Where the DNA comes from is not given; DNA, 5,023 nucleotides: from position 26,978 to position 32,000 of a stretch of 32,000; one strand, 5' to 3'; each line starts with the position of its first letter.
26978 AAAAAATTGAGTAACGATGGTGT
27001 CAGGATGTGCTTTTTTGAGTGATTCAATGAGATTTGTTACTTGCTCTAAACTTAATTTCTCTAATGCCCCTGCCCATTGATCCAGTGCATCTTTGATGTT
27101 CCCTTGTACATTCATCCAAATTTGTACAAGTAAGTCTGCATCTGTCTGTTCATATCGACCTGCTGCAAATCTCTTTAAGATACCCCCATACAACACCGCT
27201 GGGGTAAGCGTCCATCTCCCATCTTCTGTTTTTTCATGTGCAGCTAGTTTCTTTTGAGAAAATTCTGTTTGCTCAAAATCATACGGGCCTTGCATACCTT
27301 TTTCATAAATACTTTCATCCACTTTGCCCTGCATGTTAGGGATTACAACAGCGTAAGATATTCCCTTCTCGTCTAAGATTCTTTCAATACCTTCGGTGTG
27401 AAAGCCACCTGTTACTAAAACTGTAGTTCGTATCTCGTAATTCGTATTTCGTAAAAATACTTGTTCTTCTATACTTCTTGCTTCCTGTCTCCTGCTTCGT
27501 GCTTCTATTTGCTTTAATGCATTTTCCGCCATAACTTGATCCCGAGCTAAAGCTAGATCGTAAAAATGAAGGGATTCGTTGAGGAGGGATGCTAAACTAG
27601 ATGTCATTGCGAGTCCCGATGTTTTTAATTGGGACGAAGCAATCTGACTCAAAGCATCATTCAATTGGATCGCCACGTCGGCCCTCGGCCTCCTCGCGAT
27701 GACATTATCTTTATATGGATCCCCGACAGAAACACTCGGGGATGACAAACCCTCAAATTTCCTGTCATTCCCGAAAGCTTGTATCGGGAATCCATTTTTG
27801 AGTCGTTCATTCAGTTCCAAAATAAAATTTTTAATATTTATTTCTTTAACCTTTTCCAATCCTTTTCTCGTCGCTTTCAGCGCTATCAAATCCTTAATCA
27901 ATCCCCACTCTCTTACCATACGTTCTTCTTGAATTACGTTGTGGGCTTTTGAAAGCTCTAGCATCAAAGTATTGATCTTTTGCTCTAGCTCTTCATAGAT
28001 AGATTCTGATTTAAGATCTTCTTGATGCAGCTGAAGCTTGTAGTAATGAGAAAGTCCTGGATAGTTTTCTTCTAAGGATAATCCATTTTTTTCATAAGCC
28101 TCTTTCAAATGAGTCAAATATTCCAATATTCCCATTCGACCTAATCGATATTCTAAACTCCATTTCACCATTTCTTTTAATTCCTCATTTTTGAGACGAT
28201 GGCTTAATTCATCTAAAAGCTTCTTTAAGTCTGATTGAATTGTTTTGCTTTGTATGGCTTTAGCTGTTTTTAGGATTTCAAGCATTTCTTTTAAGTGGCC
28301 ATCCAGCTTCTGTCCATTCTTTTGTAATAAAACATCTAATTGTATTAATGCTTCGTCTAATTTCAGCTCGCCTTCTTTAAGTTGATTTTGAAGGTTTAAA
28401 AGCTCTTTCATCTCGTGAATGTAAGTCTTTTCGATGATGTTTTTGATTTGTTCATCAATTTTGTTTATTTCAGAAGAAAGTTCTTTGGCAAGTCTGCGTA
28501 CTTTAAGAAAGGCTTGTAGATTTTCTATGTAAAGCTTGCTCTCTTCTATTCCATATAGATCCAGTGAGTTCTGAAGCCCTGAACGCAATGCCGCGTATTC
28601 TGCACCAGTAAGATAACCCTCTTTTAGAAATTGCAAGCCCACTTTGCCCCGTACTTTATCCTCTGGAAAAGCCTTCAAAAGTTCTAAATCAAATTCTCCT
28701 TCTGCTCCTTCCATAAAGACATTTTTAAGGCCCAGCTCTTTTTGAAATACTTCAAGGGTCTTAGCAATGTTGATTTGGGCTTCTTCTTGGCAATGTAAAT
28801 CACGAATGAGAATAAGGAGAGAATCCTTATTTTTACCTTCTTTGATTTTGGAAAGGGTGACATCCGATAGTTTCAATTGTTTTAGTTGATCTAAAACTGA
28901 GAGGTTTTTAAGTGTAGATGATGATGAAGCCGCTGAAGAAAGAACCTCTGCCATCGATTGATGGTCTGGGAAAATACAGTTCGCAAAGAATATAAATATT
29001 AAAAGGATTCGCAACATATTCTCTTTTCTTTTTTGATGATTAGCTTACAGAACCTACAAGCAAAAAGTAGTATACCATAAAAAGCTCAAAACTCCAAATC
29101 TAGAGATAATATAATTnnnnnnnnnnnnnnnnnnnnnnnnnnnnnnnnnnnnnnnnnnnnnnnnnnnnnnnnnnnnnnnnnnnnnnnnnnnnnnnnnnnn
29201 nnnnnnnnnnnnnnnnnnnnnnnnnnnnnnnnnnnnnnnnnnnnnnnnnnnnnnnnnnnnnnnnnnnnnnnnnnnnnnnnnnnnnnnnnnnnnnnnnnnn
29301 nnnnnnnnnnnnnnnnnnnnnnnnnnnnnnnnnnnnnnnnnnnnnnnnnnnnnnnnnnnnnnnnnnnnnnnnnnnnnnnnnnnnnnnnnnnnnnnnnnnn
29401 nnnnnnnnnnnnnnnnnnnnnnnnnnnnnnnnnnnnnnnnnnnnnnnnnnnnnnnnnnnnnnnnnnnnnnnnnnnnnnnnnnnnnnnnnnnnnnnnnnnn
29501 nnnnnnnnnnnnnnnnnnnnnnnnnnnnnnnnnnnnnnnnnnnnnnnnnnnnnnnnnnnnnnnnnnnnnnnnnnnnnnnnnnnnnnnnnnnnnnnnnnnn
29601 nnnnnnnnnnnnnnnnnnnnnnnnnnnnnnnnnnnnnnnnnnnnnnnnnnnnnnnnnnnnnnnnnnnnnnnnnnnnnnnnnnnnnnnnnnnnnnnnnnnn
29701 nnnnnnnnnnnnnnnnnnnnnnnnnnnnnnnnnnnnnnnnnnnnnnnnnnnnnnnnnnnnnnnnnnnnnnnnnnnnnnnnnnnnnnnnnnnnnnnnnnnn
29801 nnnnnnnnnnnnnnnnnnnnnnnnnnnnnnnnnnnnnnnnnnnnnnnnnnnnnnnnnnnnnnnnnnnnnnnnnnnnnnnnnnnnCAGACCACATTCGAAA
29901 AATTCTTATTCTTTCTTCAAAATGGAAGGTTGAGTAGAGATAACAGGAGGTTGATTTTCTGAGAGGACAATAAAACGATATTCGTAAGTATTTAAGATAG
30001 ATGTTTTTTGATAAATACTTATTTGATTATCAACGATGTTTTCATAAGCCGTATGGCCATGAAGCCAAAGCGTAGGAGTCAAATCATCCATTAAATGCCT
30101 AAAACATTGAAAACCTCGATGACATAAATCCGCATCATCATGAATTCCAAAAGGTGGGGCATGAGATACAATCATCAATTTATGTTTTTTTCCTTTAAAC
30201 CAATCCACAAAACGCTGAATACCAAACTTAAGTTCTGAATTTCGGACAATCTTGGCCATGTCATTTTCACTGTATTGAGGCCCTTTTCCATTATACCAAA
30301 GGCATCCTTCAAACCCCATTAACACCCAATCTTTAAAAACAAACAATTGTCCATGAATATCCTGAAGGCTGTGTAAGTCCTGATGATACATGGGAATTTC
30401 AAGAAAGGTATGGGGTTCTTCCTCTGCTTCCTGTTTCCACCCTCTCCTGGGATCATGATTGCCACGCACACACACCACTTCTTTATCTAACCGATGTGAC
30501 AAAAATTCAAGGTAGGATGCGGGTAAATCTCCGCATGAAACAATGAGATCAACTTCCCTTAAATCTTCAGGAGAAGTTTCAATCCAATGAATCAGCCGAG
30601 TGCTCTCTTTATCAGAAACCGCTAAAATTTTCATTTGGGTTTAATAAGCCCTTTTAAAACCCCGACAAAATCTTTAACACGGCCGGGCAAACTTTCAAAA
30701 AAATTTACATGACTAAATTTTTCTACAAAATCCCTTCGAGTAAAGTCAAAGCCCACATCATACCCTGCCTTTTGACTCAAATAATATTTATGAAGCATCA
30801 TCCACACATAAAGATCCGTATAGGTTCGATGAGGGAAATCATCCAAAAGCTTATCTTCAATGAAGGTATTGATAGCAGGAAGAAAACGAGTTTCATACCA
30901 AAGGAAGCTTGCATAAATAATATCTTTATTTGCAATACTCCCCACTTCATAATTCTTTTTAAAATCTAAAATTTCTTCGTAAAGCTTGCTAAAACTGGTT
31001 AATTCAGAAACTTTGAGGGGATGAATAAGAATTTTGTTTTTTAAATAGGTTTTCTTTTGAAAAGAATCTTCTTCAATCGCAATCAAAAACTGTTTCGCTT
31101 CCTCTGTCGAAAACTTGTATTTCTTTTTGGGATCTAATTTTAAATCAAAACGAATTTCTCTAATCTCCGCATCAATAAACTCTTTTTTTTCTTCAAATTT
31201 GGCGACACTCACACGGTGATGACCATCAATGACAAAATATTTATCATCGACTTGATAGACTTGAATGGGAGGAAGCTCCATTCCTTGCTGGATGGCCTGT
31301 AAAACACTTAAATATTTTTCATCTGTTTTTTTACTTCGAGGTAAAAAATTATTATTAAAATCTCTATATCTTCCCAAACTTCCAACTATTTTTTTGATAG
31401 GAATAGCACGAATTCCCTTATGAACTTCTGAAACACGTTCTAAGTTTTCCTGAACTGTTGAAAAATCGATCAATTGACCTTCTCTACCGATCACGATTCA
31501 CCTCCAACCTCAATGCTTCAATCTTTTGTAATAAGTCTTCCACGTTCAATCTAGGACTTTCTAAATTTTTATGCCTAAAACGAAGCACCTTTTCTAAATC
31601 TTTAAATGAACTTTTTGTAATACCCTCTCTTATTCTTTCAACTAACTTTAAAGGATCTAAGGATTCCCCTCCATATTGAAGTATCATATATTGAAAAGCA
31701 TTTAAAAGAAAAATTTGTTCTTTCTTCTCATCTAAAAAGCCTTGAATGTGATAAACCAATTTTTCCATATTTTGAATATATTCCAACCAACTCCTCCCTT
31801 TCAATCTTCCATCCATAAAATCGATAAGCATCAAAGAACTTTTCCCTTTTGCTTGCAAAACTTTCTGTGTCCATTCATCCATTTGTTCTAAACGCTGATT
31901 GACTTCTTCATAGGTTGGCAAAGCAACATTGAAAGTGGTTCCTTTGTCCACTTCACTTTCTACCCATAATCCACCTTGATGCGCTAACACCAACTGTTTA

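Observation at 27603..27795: Dispersed palindromic (REP/MITE-like) units inserted in frame into the giant ORF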

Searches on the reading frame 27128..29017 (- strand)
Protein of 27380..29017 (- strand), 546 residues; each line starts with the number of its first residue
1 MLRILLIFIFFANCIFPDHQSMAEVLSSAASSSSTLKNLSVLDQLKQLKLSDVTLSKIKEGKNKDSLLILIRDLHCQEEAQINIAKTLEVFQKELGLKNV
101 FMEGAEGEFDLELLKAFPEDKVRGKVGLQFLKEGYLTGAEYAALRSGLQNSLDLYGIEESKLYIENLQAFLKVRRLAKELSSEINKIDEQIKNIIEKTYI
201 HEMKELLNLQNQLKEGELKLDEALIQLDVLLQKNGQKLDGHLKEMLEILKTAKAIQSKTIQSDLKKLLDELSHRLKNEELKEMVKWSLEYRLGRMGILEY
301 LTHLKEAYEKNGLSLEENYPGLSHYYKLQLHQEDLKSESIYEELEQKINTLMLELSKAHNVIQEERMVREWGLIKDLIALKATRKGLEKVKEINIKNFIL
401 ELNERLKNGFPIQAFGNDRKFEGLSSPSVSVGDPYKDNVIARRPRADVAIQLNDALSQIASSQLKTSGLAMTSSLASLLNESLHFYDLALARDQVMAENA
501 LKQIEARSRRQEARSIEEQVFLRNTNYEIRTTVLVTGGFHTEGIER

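Call 89: search_protein_families(library=pfam, proteins=[window:27380-29017:-], max_evalue=1)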
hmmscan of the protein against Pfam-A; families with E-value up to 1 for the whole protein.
window:27380-29017:- (546 aa): 3 families
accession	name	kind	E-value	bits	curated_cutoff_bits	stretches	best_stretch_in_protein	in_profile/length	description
PF13456.12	RVT_3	-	0.039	14.3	21.6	1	137-197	41-99/123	Reverse transcriptase-like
PF07464.16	ApoLp-III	-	0.062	13.9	36.3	1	173-215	103-145/146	Apolipophorin-III precursor (apoLp-III)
PF05707.18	Zot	-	0.081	12.8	20.3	1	77-210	80-154/197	Zonular occludens toxin (Zot)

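Call 108: predict_structure(alignment_id=A5)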
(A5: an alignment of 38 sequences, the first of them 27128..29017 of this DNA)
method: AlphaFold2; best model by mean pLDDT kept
length: 630 residues; sequences in the alignment: 38
mean_pLDDT: 76.3   pTM: 0.72
mean pLDDT of the five models: 76.3, 74.2, 73.5, 72.7, 71.2
residues with pLDDT >= 90: 241; 70-90: 198; 50-70: 74; < 50: 117
segments of 3 or more residues with pLDDT < 50: 1-3, 11-34, 416-453, 462-467, 577-591, 606-622, 624-630
pLDDT, mean of each block of 10 residues (from residue 1): 51 41 28 50 72 80 88 82 90 87 85 73 86 84 84 89 88 91 91 93 96 86 93 94 88 86 94 92 90 79 94 91 89 76 92 96 94 94 92 88 80 50 40 35 36 50 48 82 96 96 89 76 61 92 95 91 62 52 38 59 53 44 42
secondary structure, 60 per line:
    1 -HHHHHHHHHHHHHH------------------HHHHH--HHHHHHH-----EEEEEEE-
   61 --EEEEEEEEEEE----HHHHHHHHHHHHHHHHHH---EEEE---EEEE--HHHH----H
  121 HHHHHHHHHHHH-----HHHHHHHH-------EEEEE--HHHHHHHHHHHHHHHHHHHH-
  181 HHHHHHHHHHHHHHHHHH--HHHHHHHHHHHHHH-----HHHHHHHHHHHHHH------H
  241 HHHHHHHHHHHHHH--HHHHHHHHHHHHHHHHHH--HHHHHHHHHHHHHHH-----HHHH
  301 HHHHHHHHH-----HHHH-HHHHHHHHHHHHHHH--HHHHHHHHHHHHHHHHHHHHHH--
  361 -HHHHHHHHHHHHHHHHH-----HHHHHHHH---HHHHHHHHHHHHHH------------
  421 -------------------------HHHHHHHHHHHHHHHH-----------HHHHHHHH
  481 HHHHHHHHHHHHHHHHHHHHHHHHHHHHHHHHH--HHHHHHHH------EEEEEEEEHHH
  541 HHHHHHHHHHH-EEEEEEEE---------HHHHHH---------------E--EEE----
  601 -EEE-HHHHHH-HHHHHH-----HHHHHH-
elements in order: H2-15 H34-38 H41-47 E53-59 E63-73 H78-95 E99-102 E106-109 H112-115 H120-132 H138-145 E153-157 H160-179 H181-198 H201-214 H220-233 H240-254 H257-274 H277-291 H297-309 H315-318 H320-334 H337-358 H362-378 H384-391 H395-408 H446-461 H473-513 H516-523 E530-537 H538-551 E553-560 H570-575 E594-596 E602-604 H606-611 H613-618 H624-629

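Call 111: fold_search(model_id=the predicted structure, library=pdb)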
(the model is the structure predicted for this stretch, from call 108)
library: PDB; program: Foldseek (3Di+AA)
matches with E <= 10: 156; with E <= 0.001: 0
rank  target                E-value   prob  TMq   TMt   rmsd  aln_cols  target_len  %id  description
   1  5i7d_A                7.9e-02  0.16  0.10  0.13  38.5       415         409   14  Crystal Structure of srGAP2 F-BARx WT Form-2 (released 2017-08-30)
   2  3b55                  2.3e-01  0.12  0.09  0.13  25.2       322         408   10  Crystal structure of the Q81BN2_BACCR protein from Bacillus cereus. NESG target BcR135 (released 2007-11-06)
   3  9a6c_A                3.9e-01  0.04  0.07  0.07  32.6       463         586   12  Integrative model of YYDD-YYDB by crosslinking MS and deep learning (released 2024-09-18)
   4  8x2t                  4.1e-01  0.06  0.08  0.11  41.9       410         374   11  The Crystal Structure of FES from Biortus. (released 2023-12-27)
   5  2rad_B                5.2e-01  0.15  0.10  0.14  16.5       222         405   14  Crystal structure of the succinoglycan biosynthesis protein. Northeast structural Genomics Consortium target BcR135 (released 2007-10-02)
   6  4dyl                  5.2e-01  0.08  0.08  0.13  42.9       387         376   12  F-BAR domain of human FES tyrosine kinase (released 2012-04-04)
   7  5i6r                  5.4e-01  0.04  0.07  0.10  43.1       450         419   14  Crystal Structure of srGAP2 F-BARx WT Form-1 (released 2017-08-30)
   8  8f7n                  9.1e-01  0.11  0.13  0.20  31.8       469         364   10  Crystal structure of chemoreceptor McpZ ligand sensing domain (released 2023-07-05)
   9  6h2x                  1.0e+00  0.06  0.10  0.14  44.5       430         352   13  MukB coiled-coil elbow from E. coli (released 2019-03-06)
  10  2efk                  1.0e+00  0.05  0.07  0.13  33.8       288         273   17  Crystal structure of the EFC domain of Cdc42-interacting protein 4 (released 2007-05-29)
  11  6gy8_B                1.0e+00  0.04  0.07  0.11  24.2       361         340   12  Crystal structure of XaxA from Xenorhabdus nematophila (released 2018-07-25)
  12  2rad_A                1.1e+00  0.13  0.10  0.15  17.8       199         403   13  Crystal structure of the succinoglycan biosynthesis protein. Northeast structural Genomics Consortium target BcR135 (released 2007-10-02)
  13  4kik_A                1.3e+00  0.06  0.08  0.08  24.5       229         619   17  Human IkB kinase beta (released 2013-06-26)
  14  7p5m_A                1.3e+00  0.04  0.07  0.11  36.5       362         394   12  Cryo-EM structure of human TTYH2 in lipid nanodiscs (released 2021-08-11)
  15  8i4v_B                1.5e+00  0.06  0.08  0.14  24.1       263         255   14  Cryo-EM structure of 5-subunit Smc5/6 arm region (released 2024-06-26)
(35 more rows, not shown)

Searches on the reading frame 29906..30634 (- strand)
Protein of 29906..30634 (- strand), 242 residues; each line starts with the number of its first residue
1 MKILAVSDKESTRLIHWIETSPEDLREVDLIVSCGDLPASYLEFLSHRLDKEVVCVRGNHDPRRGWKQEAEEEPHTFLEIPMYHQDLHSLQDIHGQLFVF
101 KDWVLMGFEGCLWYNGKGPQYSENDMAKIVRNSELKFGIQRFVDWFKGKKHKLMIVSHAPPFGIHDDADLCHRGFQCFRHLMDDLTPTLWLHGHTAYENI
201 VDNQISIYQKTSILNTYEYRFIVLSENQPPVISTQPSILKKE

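Call 34: find_encoding_contigs(protein=window:29906-30634:-, flank=10000, max_places=4)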
Protein window:29906-30634:- (242 aa): 2 contigs read that carry it; 2 places shown.
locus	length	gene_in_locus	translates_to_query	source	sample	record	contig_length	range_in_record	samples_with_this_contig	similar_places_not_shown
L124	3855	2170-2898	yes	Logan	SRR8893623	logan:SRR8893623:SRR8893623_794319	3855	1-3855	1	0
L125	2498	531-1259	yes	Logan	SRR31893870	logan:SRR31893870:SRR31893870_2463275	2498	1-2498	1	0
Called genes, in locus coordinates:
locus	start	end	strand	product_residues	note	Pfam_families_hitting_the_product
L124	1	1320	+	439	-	?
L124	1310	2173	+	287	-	PF02195:ParB_N (weak)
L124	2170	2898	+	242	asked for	PF00149:Metallophos, PF12850:Metallophos_2 (weak)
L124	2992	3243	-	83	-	PF05016:ParE_toxin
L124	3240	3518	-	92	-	-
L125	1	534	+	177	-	?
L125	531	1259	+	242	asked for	PF00149:Metallophos, PF12850:Metallophos_2 (weak)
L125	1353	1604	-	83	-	PF05016:ParE_toxin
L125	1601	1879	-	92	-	-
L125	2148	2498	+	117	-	?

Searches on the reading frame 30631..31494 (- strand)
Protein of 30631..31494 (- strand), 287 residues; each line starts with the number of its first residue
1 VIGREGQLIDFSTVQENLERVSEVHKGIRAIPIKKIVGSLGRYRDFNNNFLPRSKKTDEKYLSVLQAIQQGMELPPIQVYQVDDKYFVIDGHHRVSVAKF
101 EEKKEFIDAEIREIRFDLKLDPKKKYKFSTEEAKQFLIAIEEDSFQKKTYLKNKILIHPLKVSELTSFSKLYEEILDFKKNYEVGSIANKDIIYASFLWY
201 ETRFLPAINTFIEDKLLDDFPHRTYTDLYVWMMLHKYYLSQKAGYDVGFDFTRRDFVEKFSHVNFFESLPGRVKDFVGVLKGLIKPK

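Call 60: find_encoding_contigs(protein=window:30631-31494:-, flank=10000, max_places=4)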
Protein window:30631-31494:- (287 aa): 1 contig read that carries it; 1 place shown.
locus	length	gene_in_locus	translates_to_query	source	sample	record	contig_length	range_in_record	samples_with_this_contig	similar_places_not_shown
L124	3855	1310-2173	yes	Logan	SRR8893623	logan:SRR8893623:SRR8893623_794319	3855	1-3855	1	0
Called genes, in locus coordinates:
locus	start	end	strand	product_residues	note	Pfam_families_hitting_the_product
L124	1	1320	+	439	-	?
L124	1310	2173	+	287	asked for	PF02195:ParB_N (weak)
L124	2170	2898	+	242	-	PF00149:Metallophos, PF12850:Metallophos_2 (weak)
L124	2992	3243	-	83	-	PF05016:ParE_toxin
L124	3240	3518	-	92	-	-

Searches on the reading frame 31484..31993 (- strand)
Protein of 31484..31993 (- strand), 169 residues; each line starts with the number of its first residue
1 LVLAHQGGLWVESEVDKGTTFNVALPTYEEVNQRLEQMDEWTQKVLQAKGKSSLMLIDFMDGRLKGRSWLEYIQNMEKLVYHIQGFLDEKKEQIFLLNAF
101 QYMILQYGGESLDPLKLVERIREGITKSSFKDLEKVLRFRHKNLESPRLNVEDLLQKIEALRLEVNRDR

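Call 32: find_encoding_contigs(protein=window:31484-31993:-, flank=10000, max_places=3)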
Protein window:31484-31993:- (169 aa): no gene with exactly this product is on record in the collection.
